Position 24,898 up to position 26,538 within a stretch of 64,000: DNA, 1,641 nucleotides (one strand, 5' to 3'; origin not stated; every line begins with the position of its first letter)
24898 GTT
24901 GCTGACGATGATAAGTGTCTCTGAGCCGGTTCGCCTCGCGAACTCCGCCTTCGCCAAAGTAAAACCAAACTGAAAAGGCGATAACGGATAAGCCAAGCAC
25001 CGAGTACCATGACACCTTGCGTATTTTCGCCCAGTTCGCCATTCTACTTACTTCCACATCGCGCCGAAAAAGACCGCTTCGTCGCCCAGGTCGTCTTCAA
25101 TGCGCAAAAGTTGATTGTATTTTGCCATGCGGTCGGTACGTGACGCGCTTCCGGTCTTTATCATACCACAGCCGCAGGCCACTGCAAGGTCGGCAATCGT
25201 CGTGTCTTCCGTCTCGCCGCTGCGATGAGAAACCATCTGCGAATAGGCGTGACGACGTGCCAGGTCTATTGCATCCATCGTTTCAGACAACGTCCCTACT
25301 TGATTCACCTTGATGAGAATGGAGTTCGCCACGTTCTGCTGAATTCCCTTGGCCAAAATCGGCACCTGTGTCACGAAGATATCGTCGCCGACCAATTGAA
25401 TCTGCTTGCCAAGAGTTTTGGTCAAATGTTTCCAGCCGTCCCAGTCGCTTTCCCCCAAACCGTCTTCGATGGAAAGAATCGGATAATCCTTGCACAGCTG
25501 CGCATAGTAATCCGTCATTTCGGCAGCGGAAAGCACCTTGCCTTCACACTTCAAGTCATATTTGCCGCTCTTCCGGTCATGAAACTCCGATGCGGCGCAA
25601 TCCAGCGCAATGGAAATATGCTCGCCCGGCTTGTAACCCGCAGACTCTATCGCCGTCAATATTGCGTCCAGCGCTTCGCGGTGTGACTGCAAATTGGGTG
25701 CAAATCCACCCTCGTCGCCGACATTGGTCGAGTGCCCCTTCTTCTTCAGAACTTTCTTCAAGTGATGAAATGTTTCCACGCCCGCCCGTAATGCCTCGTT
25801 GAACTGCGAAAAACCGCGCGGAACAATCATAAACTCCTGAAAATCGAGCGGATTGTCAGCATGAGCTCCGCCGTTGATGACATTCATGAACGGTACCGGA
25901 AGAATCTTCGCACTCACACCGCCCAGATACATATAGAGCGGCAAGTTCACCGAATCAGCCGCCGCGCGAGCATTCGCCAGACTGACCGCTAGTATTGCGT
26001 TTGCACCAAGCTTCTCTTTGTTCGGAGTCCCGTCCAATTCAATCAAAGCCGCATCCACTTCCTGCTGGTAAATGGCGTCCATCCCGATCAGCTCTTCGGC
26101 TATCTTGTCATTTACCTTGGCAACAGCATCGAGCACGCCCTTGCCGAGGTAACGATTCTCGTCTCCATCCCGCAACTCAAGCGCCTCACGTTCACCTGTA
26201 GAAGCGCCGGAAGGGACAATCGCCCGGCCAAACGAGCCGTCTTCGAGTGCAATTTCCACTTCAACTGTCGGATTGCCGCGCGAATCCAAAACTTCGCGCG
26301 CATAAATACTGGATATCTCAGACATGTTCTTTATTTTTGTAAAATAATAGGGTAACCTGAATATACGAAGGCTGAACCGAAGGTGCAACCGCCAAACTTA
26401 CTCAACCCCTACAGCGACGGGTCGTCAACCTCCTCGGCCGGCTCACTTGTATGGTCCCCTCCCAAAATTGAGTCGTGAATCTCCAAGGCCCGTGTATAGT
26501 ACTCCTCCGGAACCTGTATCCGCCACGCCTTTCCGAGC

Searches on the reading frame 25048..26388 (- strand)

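Call 78: search_protein_families(library=pfam, proteins=[window:25048-26388:-], max_evalue=0.00001)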
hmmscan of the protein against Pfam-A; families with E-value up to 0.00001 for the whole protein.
window:25048-26388:- (446 aa): 2 families
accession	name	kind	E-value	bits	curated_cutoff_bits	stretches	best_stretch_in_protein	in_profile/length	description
PF00113.28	Enolase_C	-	6.2e-129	429.9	21.5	1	161-443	2-290/296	Enolase, C-terminal TIM barrel domain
PF03952.21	Enolase_N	-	2.3e-60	203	35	1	25-155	1-131/131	Enolase, N-terminal domain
